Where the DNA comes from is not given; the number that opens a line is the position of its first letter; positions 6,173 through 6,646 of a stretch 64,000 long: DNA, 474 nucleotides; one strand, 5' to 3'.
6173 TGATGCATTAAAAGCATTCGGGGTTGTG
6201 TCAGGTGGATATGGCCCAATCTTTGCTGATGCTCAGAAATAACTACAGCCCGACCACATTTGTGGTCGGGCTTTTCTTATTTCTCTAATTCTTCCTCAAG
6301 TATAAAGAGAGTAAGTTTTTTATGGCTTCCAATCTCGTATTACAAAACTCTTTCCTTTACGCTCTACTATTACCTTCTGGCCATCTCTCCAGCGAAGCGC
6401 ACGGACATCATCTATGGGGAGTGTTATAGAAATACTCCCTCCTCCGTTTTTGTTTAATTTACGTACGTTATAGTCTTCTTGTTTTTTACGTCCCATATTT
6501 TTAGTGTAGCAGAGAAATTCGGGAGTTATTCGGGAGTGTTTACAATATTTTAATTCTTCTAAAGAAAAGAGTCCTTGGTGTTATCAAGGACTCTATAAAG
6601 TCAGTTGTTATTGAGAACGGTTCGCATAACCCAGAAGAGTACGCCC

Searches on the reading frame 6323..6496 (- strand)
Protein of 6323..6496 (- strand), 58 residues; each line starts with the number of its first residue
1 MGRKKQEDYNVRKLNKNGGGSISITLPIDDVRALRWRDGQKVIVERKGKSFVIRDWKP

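Call 44: search_protein_families(library=ncbifam, proteins=[window:6323-6496:-], max_evalue=1)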
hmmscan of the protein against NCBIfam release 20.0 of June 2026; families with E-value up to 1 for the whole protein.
seq(58 aa): 1 family
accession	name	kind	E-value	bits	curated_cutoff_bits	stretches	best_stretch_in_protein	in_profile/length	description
NF002021.1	PRK00831.1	exception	0.015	15.2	70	1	31-54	7-30/41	type B 50S ribosomal protein L36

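Call 45: search_protein_families(library=pfam, proteins=[window:6323-6496:-], max_evalue=1)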
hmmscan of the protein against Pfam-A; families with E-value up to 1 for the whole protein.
seq(58 aa): 2 families
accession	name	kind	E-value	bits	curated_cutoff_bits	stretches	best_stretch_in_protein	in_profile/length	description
PF04014.23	MazE_antitoxin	-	0.00038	20.8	24.7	1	18-54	4-41/48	Antidote-toxin recognition MazE, bacterial antitoxin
PF12945.12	PilZNR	-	0.017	15.7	23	1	4-46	14-56/85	Flagellar protein YcgR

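Call 46: search_solved_structures(query=window:6323-6496:-, max_evalue=10)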
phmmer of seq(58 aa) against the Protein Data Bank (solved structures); distinct sequences matched with E-value up to 10: 5.
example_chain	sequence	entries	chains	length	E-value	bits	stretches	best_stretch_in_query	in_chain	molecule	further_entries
1jbj_A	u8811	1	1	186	0.031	17.9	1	18-56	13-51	CD3 Epsilon and gamma Ectodomain Fragment Complex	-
3r08_E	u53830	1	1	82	0.16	15.7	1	17-56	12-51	T-cell surface glycoprotein CD3 epsilon chain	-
1xmw_A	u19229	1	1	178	0.48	14.2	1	18-56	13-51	Chimeric CD3 mouse Epsilon and sheep Delta Ectodomain Fragment Complex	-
1a6p_A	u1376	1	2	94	1.1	13.1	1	28-52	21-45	T-CELL SURFACE ANTIGEN CD2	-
1a64_A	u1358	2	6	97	1.2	12.9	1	28-52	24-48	CD2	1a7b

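Call 49: search_solved_structures(query=A1, max_evalue=1)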
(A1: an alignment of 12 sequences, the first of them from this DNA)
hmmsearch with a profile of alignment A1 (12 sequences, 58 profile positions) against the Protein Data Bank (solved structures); distinct sequences matched with E-value up to 1: 10.
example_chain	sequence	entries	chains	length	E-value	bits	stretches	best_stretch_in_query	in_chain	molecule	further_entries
4es8_A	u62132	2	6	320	0.00082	22.6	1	14-50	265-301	Epf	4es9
1z0r_A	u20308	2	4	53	0.23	14.8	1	17-57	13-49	Transition state regulatory protein abrB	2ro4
2k1n_A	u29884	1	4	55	0.24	14.7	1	23-57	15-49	AbrB family transcriptional regulator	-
1yfb_A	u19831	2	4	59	0.31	14.4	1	18-57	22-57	Transition state regulatory protein abrB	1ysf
2p38_A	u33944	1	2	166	0.57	13.6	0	27-46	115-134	Protein involved in ribosomal biogenesis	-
6yd3_A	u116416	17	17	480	0.79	13.1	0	24-57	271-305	Furin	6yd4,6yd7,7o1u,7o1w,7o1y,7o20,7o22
4omc_A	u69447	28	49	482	0.8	13.1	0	24-57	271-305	Furin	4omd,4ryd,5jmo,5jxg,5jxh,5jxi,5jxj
4z2a_A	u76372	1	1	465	0.97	12.8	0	24-57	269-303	Furin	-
1p8j_A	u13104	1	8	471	0.98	12.8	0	24-57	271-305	Furin precursor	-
11qf_A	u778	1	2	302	1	12.8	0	18-41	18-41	I-PnoMI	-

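Call 54: find_homologous_proteins(query=window:6323-6496:-, max_evalue=0.00001)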
Query seq(58 aa) (58 aa): 4 proteins with E <= 0.00001 among 4 candidates.
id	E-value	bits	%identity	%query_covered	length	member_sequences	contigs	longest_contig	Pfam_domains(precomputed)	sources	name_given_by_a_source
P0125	5.5e-28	113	89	98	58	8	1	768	-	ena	-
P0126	7.4e-28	113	90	100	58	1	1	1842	-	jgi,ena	-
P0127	3.8e-18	82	67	98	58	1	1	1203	-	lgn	-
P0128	1.0e-17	81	67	100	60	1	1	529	PF04014.24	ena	-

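Call 55: find_encoding_contigs(protein=P0126, flank=1500, max_places=3)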
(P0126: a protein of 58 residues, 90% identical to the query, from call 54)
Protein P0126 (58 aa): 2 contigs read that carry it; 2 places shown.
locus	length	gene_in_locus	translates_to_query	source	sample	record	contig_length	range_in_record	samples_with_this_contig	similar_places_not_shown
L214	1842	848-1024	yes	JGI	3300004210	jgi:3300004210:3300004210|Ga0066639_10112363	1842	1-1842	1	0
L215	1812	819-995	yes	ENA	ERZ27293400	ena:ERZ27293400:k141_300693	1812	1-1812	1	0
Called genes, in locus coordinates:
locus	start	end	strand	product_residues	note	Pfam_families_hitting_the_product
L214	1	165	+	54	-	?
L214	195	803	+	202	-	PF01209:Ubie_methyltran (faint), PF03848:TehB, PF13489:Methyltransf_23, PF02353:CMAS, PF13847:Methyltransf_31, PF08241:Methyltransf_11, PF08242:Methyltransf_12, PF13649:Methyltransf_25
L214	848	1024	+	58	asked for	-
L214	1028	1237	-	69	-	-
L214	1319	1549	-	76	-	-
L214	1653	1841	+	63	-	?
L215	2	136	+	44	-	?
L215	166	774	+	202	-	PF01209:Ubie_methyltran (weak), PF03848:TehB, PF13489:Methyltransf_23, PF02353:CMAS, PF13847:Methyltransf_31, PF08241:Methyltransf_11, PF08242:Methyltransf_12, PF13649:Methyltransf_25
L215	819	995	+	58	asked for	-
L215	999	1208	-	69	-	-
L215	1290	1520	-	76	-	-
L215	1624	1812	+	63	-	?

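Call 56: find_encoding_contigs(protein=P0127, flank=1500, max_places=3)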
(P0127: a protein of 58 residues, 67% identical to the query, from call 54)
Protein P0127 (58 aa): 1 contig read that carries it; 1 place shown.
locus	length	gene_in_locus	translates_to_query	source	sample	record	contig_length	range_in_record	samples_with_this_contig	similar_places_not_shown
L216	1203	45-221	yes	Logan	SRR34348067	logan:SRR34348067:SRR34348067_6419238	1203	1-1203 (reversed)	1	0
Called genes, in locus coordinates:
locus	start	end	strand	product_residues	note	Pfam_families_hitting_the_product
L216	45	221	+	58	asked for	-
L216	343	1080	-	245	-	-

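Call 83: predict_structure(alignment_id=A4)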
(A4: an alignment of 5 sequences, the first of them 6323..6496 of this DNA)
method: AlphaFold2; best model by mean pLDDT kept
length: 58 residues; sequences in the alignment: 5
mean_pLDDT: 57.3   pTM: 0.33
mean pLDDT of the five models: 57.3, 53.2, 53.1, 50.9, 47.8
residues with pLDDT >= 90: 0; 70-90: 16; 50-70: 22; < 50: 20
segments of 3 or more residues with pLDDT < 50: 1-20
pLDDT, mean of each block of 10 residues (from residue 1): 38 38 63 68 73 67
secondary structure, 60 per line:
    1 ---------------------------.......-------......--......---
elements in order: H28-34 E42-47 E50-55

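Call 100: search_protein_representatives(alignment_id=A4)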
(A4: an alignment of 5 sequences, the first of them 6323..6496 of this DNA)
Query: 5 sequences, 58 profile positions. Proteins with E-value up to 0.001 (for the whole library): 340; up to 1e-10: 85; up to 1e-30: 0. The best 150 are listed.
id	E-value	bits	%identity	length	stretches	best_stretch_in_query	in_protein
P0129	9.2e-23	95.8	-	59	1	1-58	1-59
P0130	6.9e-21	89.8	-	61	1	1-58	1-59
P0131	3.3e-18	81.3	-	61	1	1-57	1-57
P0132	5.2e-18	80.6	-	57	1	5-58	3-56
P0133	7.6e-17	76.9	-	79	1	1-57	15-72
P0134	1.3e-16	76.2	-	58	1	1-58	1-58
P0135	1.4e-16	76.0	-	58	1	1-58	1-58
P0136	3.5e-16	74.8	-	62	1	1-58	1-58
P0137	3.6e-16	74.7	-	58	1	1-57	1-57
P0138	9.0e-16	73.5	-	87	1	1-57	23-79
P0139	1.0e-15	73.3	-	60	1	1-57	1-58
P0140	1.2e-15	73.0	-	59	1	1-58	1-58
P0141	1.2e-15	73.0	-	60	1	1-58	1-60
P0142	1.8e-15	72.5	-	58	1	1-58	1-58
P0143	2.9e-15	71.8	-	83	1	1-57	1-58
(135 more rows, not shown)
